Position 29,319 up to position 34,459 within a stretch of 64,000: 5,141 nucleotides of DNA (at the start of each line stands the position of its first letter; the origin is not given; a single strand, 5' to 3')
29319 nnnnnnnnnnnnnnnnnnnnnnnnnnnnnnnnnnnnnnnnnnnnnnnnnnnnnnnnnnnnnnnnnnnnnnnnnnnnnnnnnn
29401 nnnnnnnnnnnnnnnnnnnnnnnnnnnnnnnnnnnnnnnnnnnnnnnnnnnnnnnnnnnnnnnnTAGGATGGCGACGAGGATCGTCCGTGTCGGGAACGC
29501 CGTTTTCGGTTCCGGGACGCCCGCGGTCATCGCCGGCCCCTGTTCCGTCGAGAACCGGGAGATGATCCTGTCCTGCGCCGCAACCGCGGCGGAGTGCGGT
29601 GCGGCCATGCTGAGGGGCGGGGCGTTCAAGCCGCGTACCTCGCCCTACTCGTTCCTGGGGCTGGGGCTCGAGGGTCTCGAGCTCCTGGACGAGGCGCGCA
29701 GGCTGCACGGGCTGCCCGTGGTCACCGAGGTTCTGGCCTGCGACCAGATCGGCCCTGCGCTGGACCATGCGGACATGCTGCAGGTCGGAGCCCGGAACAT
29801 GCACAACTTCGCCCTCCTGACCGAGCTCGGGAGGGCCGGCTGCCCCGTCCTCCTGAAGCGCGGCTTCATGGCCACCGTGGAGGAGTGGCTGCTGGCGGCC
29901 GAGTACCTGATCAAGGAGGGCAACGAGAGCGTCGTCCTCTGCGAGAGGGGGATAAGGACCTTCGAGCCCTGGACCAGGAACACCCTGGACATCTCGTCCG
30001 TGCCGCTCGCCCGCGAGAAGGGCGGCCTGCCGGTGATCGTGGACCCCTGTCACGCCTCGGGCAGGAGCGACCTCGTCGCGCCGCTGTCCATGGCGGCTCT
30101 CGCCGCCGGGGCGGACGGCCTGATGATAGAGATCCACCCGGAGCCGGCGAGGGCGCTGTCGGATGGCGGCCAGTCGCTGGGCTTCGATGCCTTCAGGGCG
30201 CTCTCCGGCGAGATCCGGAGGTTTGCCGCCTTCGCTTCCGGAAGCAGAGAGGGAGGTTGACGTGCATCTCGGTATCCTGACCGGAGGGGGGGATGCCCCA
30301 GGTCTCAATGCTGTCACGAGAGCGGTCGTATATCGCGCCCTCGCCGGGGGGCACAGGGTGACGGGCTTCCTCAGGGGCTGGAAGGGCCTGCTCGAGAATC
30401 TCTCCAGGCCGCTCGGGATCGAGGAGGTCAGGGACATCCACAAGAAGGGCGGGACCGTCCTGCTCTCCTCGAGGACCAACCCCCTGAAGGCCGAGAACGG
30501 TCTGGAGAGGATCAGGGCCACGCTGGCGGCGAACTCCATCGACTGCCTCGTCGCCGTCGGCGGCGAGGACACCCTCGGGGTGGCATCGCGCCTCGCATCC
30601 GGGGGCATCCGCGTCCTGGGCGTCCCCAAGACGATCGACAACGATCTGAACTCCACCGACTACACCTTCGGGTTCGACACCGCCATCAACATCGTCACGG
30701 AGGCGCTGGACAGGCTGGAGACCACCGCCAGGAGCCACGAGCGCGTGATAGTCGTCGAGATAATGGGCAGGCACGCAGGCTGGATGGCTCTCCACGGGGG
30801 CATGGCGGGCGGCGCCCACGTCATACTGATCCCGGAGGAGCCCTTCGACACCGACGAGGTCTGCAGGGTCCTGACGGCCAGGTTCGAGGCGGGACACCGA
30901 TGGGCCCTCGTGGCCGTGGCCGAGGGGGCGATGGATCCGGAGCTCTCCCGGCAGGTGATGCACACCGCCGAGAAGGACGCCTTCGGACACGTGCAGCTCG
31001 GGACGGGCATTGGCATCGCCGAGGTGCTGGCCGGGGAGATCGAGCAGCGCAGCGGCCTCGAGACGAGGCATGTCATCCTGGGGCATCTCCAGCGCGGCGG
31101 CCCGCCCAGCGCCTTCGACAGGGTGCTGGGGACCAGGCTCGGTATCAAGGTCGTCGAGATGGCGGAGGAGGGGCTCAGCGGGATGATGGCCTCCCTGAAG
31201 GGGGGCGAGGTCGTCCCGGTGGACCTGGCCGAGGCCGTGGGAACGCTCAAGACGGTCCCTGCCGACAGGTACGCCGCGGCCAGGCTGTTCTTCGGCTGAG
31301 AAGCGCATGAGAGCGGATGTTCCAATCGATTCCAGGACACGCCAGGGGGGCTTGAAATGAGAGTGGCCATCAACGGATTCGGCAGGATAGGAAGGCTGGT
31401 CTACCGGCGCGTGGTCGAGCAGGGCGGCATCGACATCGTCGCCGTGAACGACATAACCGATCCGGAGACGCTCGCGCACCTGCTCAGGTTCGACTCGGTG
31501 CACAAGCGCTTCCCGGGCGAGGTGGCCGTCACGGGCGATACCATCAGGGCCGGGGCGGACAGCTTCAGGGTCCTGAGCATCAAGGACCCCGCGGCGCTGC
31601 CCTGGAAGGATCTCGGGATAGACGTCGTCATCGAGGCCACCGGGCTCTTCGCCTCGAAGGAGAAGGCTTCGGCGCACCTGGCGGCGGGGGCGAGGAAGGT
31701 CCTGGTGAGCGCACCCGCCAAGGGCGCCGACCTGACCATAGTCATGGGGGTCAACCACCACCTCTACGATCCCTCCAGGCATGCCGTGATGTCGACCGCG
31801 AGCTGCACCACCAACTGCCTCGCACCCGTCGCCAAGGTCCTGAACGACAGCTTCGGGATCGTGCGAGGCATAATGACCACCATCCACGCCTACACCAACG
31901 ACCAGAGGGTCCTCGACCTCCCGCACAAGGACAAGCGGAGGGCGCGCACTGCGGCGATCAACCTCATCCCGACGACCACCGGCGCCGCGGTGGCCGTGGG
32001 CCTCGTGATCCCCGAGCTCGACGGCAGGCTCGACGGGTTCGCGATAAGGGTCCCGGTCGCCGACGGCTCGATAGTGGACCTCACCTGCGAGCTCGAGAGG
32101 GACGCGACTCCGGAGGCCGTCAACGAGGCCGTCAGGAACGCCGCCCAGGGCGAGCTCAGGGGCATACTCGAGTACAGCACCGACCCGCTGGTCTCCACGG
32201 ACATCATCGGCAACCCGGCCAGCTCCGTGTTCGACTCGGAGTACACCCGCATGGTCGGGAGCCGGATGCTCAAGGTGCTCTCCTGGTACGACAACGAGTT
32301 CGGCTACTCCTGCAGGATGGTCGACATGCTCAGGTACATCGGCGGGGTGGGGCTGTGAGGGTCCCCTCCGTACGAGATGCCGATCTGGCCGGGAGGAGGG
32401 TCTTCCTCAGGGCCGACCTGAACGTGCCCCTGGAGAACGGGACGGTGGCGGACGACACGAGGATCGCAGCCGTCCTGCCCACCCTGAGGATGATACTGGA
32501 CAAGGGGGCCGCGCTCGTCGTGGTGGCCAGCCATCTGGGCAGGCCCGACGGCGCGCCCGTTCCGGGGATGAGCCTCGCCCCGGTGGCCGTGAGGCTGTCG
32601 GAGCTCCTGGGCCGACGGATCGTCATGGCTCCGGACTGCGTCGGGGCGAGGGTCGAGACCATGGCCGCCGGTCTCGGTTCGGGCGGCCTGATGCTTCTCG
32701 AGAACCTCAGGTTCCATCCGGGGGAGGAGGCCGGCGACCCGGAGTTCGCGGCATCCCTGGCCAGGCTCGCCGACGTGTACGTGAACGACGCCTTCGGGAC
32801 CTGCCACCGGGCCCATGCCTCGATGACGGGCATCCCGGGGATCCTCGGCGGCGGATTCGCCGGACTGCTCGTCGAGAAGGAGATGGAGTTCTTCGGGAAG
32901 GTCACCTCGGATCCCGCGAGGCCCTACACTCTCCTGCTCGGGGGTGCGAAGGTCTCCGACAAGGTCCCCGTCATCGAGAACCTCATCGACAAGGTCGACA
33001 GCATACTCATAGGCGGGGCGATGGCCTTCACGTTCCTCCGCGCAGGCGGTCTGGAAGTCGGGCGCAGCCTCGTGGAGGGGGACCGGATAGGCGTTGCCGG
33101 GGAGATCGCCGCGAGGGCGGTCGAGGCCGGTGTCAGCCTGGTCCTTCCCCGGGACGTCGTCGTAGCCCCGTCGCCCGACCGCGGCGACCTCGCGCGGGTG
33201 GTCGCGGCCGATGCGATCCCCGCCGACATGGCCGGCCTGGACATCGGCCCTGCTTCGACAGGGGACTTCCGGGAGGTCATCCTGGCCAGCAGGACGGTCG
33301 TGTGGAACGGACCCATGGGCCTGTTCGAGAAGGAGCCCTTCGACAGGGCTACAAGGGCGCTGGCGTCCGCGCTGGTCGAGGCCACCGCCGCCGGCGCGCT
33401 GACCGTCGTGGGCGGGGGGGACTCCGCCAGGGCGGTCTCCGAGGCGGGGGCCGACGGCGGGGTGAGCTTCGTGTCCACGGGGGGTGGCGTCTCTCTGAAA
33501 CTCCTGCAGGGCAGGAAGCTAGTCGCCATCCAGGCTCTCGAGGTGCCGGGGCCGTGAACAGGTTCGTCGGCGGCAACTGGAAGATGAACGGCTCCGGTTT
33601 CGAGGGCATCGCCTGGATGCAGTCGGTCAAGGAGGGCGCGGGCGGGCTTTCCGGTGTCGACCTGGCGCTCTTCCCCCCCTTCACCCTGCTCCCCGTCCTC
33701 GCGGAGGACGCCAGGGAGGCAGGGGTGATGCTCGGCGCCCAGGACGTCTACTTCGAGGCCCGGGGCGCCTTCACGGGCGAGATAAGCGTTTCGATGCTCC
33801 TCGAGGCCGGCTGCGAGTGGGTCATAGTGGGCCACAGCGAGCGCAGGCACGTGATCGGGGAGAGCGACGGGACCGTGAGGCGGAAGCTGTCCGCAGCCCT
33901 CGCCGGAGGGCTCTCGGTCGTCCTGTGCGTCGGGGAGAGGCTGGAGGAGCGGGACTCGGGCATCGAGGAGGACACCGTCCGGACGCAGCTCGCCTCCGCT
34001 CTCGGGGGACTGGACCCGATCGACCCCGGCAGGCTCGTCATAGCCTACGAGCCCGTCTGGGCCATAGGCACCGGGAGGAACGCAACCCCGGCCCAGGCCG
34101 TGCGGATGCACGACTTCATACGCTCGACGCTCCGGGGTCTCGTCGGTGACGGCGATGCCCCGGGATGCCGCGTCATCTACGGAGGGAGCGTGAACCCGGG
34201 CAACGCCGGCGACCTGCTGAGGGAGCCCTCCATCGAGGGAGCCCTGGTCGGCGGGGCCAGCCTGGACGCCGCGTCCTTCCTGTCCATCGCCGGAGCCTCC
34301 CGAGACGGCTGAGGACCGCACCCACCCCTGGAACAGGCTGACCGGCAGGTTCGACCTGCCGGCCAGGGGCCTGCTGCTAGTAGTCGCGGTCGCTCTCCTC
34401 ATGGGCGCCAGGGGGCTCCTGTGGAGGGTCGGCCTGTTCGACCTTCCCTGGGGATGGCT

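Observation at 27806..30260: Chorismate-mutase-like domain on an acyl-CoA ligase, directly upstream of a DAHP synthase with no regulatory domain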

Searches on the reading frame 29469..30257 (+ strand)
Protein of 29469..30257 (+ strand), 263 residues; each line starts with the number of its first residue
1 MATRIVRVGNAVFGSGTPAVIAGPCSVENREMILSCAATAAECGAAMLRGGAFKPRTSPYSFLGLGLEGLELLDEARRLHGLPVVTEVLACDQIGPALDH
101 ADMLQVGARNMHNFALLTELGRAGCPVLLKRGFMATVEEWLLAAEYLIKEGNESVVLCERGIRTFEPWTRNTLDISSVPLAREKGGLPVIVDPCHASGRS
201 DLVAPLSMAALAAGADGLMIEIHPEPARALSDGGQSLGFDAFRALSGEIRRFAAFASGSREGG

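Call 3: search_protein_families(library=pfam, proteins=[window:29469-30257:+], max_evalue=1)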
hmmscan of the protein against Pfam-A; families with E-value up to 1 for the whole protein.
window:29469-30257:+ (263 aa): 2 families
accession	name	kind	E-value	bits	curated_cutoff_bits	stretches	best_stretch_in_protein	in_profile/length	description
PF00793.26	DAHP_synth_1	-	5.2e-75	252.3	25.5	1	11-242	10-254/270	DAHP synthetase I family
PF03102.20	NeuB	-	0.0018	18.2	22.1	1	101-186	90-172/241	NeuB family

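Call 4: search_protein_families(library=ncbifam, proteins=[window:29469-30257:+], max_evalue=1)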
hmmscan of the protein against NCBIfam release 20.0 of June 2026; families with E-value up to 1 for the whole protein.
window:29469-30257:+ (263 aa): 8 families
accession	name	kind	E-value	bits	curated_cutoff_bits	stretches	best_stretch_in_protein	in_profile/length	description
NF006421.0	PRK08673.1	subfamily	6.3e-116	387.3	335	1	3-256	80-333/338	3-deoxy-7-phosphoheptulonate synthase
TIGR01361.1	DAHP_synth_Bsub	equivalog_domain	2.5e-106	354.8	267.75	1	4-249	12-257/260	3-deoxy-7-phosphoheptulonate synthase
NF009239.0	PRK12595.1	equivalog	7.2e-99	331.1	279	1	4-253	105-354/360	bifunctional 3-deoxy-7-phosphoheptulonate synthase/chorismate mutase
NF009933.0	PRK13396.1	subfamily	3.5e-93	312.4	486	1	10-251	93-336/352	3-deoxy-7-phosphoheptulonate synthase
NF041229.1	BagF_FevY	exception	2.3e-90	303.3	700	1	4-250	77-323/340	phospho-2-dehydro-3-deoxyheptonate aldolase BagF/FevY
NF003543.0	PRK05198.1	equivalog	5.7e-31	107.5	242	1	15-252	14-267/273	3-deoxy-8-phosphooctulonate synthase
TIGR01362.1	KDO8P_synth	equivalog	1.4e-28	99.7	314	1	20-253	5-253/258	3-deoxy-8-phosphooctulonate synthase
NF009109.0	PRK12457.1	equivalog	2.3e-20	73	457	1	56-246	61-262/281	3-deoxy-8-phosphooctulonate synthase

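Call 65: search_solved_structures(query=window:29469-30257:+, max_evalue=1e-20)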
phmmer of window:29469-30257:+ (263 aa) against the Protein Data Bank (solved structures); distinct sequences matched with E-value up to 1e-20: 13.
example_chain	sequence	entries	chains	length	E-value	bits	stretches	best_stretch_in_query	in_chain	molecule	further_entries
3pg8_A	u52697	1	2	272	3.6e-89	301.8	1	5-253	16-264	Phospho-2-dehydro-3-deoxyheptonate aldolase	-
1rzm_A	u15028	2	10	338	7.1e-89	300.9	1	5-253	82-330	Phospho-2-dehydro-3-deoxyheptonate aldolase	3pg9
1vr6_A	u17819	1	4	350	7.9e-89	300.7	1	5-253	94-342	Phospho-2-dehydro-3-deoxyheptonate aldolase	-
1vs1_A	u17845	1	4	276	4e-85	288.6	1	5-250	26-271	3-deoxy-7-phosphoheptulonate synthase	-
1zco_A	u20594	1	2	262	4.6e-80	272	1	5-250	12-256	2-dehydro-3-deoxyphosphoheptonate aldolase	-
4c1k_A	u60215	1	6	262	1.2e-79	270.7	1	5-250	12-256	2-DEHYDRO-3-DEOXYPHOSPHOHEPTONATE ALDOLASE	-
4grs_A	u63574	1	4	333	1.9e-79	270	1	5-250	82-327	Phospho-2-dehydro-3-deoxyheptonate aldolase, 2-dehydro-3-deoxyphosphoheptonate aldolase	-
4c1l_A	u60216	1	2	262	1.1e-78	267.5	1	5-250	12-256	2-dehydro-3-deoxyphosphoheptonate aldolase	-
3nvt_A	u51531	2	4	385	9.4e-77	261.2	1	5-243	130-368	3-deoxy-D-arabino-heptulosonate 7-phosphate synthase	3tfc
5j6f_A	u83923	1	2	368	4.3e-75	255.7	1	5-253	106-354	3-deoxy-D-arabino-heptulosonate 7-phosphate synthase, chorismate mutase-isozyme 3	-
3stg_A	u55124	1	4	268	1.2e-21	80.6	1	6-238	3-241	2-dehydro-3-deoxyphosphooctonate aldolase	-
3fs2_A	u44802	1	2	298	1.6e-21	80.2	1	3-254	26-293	2-dehydro-3-deoxyphosphooctonate aldolase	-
3sz8_A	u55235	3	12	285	4.6e-21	78.7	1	42-249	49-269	2-dehydro-3-deoxyphosphooctonate aldolase 2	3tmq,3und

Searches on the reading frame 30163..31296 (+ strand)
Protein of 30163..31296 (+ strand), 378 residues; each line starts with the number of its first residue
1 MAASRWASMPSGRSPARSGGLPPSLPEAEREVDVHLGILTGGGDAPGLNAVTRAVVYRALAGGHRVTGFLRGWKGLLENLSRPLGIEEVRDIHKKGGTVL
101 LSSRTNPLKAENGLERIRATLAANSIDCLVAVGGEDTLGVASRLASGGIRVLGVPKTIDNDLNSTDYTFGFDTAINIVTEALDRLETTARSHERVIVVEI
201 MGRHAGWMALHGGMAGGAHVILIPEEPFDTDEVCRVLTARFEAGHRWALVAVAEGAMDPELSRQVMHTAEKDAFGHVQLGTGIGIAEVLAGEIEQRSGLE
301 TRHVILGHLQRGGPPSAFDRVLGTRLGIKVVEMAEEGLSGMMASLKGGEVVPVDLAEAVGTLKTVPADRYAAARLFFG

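Call 29: search_protein_families(library=pfam, proteins=[window:30163-31296:+], max_evalue=0.001)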
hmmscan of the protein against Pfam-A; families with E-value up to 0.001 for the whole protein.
window:30163-31296:+ (378 aa): 1 family
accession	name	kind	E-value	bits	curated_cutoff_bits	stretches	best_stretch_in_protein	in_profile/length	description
PF00365.25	PFK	-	4.9e-101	338.2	30.9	1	36-333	2-276/277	Phosphofructokinase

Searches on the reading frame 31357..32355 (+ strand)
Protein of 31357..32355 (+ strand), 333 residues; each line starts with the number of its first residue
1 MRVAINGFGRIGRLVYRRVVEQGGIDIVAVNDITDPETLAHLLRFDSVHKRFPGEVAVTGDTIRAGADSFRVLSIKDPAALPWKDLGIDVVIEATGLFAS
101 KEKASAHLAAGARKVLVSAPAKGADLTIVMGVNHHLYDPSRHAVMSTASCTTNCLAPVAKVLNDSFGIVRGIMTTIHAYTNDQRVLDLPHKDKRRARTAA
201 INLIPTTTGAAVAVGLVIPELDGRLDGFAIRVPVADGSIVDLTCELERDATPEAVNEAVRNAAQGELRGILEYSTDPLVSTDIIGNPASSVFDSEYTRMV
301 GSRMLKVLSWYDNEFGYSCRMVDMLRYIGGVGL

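Call 29: search_protein_families(library=pfam, proteins=[window:31357-32355:+], max_evalue=0.001)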
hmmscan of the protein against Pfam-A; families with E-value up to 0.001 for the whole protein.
window:31357-32355:+ (333 aa): 2 families
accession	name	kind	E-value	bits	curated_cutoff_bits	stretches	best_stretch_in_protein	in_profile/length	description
PF02800.25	Gp_dh_C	-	4.6e-64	215.2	24.4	1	155-311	1-158/158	Glyceraldehyde 3-phosphate dehydrogenase, C-terminal domain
PF00044.30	Gp_dh_N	-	2.8e-36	124.3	31.7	1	1-100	1-100/101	Glyceraldehyde 3-phosphate dehydrogenase, NAD binding domain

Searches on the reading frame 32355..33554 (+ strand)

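Call 29: search_protein_families(library=pfam, proteins=[window:32355-33554:+], max_evalue=0.001)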
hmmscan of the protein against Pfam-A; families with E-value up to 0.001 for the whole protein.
window:32355-33554:+ (400 aa): 1 family
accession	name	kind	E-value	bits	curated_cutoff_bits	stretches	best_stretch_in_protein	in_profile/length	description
PF00162.24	PGK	-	2.8e-138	461.5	27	1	6-387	1-379/379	Phosphoglycerate kinase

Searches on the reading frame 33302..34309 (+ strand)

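Call 29: search_protein_families(library=pfam, proteins=[window:33302-34309:+], max_evalue=0.001)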
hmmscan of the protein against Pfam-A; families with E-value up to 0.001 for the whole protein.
window:33302-34309:+ (336 aa): 1 family
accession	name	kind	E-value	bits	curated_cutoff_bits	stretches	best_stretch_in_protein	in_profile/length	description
PF00121.24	TIM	-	5.7e-82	275.3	20.1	1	88-330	2-242/245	Triosephosphate isomerase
